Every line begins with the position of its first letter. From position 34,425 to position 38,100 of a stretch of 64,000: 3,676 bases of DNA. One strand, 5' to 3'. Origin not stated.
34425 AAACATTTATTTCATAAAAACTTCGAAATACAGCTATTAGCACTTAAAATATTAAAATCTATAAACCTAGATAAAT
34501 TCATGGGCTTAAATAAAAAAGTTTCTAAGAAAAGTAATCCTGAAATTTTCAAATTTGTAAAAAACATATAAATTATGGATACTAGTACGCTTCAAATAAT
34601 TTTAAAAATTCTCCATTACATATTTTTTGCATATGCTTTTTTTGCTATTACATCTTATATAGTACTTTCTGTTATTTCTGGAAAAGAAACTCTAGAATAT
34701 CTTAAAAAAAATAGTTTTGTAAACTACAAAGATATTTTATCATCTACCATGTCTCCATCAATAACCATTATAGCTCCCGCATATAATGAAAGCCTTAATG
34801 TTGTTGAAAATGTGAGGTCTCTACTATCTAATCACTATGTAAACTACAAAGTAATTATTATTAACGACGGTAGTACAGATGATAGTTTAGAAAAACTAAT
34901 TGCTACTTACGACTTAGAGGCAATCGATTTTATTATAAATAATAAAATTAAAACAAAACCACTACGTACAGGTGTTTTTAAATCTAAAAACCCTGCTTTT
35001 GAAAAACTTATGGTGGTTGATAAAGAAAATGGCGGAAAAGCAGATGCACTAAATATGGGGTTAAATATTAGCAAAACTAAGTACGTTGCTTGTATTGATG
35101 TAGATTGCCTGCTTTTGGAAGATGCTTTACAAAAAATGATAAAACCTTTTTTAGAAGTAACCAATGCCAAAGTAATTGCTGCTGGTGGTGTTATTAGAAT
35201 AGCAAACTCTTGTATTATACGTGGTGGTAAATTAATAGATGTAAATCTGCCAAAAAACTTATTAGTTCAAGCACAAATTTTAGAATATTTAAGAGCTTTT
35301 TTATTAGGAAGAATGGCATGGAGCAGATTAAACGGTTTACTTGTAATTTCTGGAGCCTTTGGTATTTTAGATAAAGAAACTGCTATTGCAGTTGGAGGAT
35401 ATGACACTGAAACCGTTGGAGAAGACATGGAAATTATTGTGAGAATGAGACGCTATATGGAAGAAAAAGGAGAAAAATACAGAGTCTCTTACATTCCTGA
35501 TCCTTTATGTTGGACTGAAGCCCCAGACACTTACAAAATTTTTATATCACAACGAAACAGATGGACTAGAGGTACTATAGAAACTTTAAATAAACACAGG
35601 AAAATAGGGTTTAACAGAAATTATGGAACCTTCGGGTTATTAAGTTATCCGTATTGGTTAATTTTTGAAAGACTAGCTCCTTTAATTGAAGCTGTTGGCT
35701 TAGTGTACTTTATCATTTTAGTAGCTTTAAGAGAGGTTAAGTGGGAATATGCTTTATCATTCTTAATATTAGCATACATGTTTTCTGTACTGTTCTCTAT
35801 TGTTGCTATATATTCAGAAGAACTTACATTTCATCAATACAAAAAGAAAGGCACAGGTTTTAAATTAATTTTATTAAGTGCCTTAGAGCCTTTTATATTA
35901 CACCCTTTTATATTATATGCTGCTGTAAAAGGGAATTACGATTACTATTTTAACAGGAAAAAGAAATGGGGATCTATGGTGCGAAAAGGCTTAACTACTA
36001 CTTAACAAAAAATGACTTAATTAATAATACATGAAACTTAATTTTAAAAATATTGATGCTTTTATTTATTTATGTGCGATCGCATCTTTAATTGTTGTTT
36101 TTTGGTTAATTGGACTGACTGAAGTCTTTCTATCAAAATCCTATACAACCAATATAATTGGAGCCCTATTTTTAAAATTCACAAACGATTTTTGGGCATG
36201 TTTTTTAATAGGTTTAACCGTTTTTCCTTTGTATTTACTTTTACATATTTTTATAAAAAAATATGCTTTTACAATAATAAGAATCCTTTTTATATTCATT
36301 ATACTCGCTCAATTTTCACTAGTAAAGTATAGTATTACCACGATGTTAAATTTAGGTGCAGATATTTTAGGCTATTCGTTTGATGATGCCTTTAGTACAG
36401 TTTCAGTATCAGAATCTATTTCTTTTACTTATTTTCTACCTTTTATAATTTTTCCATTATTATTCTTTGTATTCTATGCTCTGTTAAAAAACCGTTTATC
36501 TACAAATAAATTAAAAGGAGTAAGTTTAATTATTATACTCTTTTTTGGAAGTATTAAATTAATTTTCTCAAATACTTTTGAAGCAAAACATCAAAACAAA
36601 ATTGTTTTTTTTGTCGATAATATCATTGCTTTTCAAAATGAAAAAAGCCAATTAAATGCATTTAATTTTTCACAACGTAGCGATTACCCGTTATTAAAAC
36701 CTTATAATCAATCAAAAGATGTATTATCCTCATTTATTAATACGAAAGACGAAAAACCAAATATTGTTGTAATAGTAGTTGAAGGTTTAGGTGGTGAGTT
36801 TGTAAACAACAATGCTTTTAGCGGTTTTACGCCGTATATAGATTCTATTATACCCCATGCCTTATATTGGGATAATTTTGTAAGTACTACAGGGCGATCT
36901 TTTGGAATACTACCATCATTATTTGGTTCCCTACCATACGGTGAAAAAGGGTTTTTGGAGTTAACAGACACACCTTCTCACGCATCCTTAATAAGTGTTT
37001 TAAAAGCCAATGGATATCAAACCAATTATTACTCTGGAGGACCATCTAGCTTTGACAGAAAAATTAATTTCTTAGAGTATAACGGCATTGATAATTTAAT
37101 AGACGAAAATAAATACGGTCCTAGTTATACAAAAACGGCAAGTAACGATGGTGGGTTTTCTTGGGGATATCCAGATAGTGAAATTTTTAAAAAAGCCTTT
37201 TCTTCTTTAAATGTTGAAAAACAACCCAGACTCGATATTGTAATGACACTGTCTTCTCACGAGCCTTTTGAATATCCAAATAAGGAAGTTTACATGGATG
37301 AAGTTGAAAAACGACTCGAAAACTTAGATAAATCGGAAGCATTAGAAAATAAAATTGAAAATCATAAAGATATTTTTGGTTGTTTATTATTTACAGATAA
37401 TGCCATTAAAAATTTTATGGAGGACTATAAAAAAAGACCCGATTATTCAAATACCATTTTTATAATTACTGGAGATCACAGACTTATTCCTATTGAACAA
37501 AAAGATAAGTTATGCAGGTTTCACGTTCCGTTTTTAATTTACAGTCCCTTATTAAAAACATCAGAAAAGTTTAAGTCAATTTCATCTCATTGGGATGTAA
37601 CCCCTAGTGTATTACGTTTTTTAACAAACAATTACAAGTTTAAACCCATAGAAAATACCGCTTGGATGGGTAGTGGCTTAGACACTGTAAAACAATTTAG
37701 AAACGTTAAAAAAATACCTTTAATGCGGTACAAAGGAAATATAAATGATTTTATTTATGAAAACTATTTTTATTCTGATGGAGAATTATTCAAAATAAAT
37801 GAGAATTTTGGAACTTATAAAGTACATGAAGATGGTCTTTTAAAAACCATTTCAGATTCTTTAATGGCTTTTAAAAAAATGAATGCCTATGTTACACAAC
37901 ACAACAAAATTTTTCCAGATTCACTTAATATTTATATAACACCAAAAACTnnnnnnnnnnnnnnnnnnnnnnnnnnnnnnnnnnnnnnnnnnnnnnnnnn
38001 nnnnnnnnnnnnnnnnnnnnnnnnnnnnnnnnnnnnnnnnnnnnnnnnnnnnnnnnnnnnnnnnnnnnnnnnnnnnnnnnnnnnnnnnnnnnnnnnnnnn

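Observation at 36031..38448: Fusion of an LtaS/BcsG/OpgB-type membrane transferase to a C-terminal TPR domain.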

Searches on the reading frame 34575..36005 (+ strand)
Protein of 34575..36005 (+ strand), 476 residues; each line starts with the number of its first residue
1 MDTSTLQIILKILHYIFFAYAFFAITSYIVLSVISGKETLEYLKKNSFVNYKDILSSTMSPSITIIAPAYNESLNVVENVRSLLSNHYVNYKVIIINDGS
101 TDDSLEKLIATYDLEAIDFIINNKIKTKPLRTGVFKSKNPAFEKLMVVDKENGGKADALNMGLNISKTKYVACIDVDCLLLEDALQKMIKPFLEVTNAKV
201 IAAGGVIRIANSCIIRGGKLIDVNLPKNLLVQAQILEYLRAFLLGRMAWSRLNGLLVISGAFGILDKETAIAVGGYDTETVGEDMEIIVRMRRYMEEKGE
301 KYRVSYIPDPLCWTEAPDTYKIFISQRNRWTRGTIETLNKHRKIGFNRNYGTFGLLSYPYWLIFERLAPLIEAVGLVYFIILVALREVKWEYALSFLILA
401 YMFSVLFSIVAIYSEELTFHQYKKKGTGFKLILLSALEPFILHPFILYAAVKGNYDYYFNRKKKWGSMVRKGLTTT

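Call 3: search_protein_families(library=pfam, proteins=[window:34575-36005:+], max_evalue=0.01)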
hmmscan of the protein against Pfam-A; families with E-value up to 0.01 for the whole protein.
window:34575-36005:+ (476 aa): 5 families
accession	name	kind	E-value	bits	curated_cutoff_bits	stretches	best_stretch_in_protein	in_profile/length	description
PF00535.33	Glycos_transf_2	-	3.1e-19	70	23.3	1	64-194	1-105/168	Glycosyl transferase family 2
PF13641.12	Glyco_tranf_2_3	-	2e-15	57.9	27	1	61-333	1-230/230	Glycosyltransferase like family 2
PF13632.12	Glyco_trans_2_3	-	2.7e-13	50.6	27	1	227-385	41-192/198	Glycosyl transferase family group 2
PF03142.21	Chitin_synth_2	-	8.2e-13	48.3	27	1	298-414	338-453/527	Chitin synthase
PF10111.15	Glyco_tranf_2_2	-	3e-10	40.5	27.3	1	115-295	28-203/276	Glycosyltransferase like family 2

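Call 4: search_protein_families(library=ncbifam, proteins=[window:34575-36005:+], max_evalue=0.01)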
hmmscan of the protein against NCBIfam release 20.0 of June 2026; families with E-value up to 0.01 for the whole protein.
window:34575-36005:+ (476 aa): 19 families
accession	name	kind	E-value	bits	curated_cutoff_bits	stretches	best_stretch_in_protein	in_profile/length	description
TIGR03937.1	PgaC_IcaA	equivalog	1.3e-37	129.7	422.3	2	143-396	100-326/407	poly-beta-1,6-N-acetyl-D-glucosamine synthase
TIGR03111.1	glyc2_xrt_Gpos1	hypoth_equivalog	2.9e-36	125.2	363.95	2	110-425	74-375/439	TIGR03111 family XrtG-associated glycosyltransferase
NF047683.1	TeichurnBiosyTuaG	equivalog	1.6e-13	50.9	400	2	59-110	4-55/252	teichuronic acid biosynthesis protein TuaG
NF007482.0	PRK10073.1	equivalog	1.3e-12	47.4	423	2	59-112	4-56/334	glycosyltransferase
TIGR04242.1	nodulat_NodC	equivalog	8.5e-11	41.4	550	2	21-115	7-105/395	chitooligosaccharide synthase NodC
TIGR03965.1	mycofact_glyco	equivalog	4.9e-10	38.9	280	0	152-207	139-192/467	mycofactocin biosynthesis glycosyltransferase MftF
TIGR03030.1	CelA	equivalog_domain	2e-09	36.1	699.1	2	261-336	310-379/714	UDP-forming cellulose synthase catalytic subunit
NF041875.1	EPS_EpsD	equivalog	4.3e-09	36.2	370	0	139-193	52-105/325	exopolysaccharide biosynthesis glycosyltransferase EpsD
NF008558.0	PRK11498.1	equivalog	5e-09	34.6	992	1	260-336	433-503/872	UDP-forming cellulose synthase catalytic subunit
NF053846.1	glyco_with_XrtP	equivalog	1.7e-08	33.6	520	1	68-390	48-353/440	XrtP-associated glycosyltransferase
NF053739.1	GlytfEpsEBac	equivalog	4.3e-08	32.5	450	1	61-123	1-65/265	glycosyltransferase EpsE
TIGR04283.1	glyco_like_mftF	equivalog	2e-06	27.5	182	1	63-191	1-95/221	TIGR04283 family arsenosugar biosynthesis glycosyltransferase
TIGR03469.1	HpnB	hypoth_equivalog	3.4e-05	23.1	379.25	1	24-103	8-87/386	hopene-associated glycosyltransferase HpnB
NF050050.1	ProtGlycPglI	equivalog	6.3e-05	22.5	500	1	61-129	2-71/306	GalNAc(5)-diNAcBac-PP-undecaprenol beta-1,3-glucosyltransferase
TIGR04182.1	glyco_TIGR04182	equivalog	0.00041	19.8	325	0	146-202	51-107/293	S-layer glycoprotein N-glycosyltransferase AglJ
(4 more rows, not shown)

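Call 23: search_solved_structures(query=window:34575-36005:+, max_evalue=0.01)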
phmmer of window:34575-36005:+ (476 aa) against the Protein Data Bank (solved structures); distinct sequences matched with E-value up to 0.01: 16.
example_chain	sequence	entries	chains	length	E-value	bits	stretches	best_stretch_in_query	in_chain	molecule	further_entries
2z87_A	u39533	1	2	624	2.4e-06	29.8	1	54-110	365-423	Chondroitin synthase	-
2z86_A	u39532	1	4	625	2.4e-06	29.8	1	54-110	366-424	Chondroitin synthase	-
5hea_A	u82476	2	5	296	1.1e-05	27.7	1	63-104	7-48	Putative glycosyltransferase (GalT1)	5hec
6p61_A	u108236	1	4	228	5.6e-05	25.3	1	60-104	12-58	Glycosyltransferase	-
5ej1_A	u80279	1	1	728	0.0014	20.7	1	258-397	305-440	Putative cellulose synthase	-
4hg6_A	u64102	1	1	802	0.0016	20.5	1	258-397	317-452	Cellulose Synthase Subunit A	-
4p00_A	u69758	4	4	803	0.0016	20.5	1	258-397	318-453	Cellulose Synthase A subunit | Cellulose Synthase subunit A | Putative cellulose synthase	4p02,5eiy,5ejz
7lby_A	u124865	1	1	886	0.0017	20.4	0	260-338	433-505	Cellulose synthase catalytic subunit [UDP-forming]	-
9b8v_E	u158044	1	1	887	0.0017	20.4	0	260-338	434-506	Cellulose synthase catalytic subunit [UDP-forming]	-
9fmv_A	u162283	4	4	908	0.0018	20.4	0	260-338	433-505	Cellulose synthase catalytic subunit [UDP-forming]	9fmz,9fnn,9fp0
3bcv_A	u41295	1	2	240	0.0043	19.1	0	143-188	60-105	Putative glycosyltransferase protein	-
8viw_A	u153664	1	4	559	0.0066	18.5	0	57-139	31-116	Heparosan synthase B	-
8vh7_A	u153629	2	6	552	0.0067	18.5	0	57-139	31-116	Heparosan synthase B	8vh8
5eke_A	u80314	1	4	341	0.0069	18.4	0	59-116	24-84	Uncharacterized glycosyltransferase sll0501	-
5ekp_C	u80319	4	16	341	0.0071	18.4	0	59-116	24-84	Uncharacterized glycosyltransferase sll0501 | Glycosyltransferase sll0501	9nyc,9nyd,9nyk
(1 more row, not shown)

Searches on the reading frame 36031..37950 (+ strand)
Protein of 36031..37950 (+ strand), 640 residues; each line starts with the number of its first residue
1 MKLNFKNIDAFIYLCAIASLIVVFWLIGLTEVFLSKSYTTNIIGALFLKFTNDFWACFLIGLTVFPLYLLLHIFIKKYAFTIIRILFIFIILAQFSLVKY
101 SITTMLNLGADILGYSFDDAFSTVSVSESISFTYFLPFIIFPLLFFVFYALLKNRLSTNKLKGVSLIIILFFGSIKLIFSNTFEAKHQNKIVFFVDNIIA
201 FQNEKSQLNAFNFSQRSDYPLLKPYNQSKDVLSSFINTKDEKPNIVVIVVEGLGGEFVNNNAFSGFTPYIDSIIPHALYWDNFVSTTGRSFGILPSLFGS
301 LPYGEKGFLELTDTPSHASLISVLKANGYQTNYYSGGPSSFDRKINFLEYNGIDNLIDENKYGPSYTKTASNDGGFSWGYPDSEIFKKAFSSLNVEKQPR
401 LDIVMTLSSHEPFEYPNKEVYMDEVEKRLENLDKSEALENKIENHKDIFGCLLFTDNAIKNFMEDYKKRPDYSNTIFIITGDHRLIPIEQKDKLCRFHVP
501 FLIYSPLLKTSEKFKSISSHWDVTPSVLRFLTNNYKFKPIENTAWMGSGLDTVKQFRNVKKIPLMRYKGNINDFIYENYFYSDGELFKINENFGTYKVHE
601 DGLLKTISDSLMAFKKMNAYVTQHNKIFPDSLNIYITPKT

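Call 62: find_related_loci(query=A3, collection=metagenome_contigs, flank=10000)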
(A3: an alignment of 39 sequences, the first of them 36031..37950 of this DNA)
Query A3 (640 aa) in metagenome_contigs; peptide patterns used: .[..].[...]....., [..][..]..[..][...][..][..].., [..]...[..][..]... (x = any residue, [..] = any of these).
600 stretches matched a pattern (row limit reached: there are more); 567 encode a relative of the query (tblastn E <= 1e-3); the best 80 are kept; 80 distinct loci.
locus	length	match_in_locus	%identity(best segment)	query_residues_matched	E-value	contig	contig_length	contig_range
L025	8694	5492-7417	65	1-640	0e+0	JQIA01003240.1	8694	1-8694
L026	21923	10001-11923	62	1-639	0e+0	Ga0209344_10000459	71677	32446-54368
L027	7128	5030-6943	61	1-639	0e+0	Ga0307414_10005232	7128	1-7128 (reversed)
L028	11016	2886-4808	61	1-638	0e+0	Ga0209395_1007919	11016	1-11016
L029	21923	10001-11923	58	3-638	0e+0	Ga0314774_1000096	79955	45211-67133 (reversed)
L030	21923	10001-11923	59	1-638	0e+0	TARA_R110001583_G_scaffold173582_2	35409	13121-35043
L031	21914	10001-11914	58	1-635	0e+0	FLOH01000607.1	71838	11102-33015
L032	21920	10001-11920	55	1-638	0e+0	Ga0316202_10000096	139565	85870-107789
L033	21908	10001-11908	56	4-638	0e+0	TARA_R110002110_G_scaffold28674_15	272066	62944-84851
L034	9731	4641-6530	53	6-635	0e+0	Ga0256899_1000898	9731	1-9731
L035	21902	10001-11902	56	3-638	0e+0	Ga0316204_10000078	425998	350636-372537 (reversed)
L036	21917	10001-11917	59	1-638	0e+0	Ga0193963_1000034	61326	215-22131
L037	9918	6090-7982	51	8-634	0e+0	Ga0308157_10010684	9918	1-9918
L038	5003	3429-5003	53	13-536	0e+0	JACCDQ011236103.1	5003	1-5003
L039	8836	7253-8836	54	1-525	0e+0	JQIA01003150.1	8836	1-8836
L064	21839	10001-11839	36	54-638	3e-118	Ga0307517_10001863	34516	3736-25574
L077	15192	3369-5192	36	61-637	3e-115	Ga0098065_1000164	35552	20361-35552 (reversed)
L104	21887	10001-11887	33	36-632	7e-113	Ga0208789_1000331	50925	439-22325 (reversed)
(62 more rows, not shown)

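Call 69: search_protein_families(library=pfam, proteins=[L064:12116-13279:-, L077:5200-6378:-, L104:13266-14411:+], max_evalue=1)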
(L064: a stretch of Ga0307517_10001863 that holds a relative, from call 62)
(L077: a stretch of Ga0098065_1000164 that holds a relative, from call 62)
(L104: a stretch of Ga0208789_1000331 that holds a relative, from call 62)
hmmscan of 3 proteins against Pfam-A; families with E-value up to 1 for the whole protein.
L064:12116-13279:- (387 aa): 1 family
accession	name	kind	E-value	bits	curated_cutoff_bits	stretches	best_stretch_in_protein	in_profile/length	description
PF12698.13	ABC2_membrane_3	-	0.21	11.1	31.6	1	6-130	5-130/347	ABC-2 family transporter protein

L077:5200-6378:- (392 aa): 0 families

L104:13266-14411:+ (381 aa): 0 families
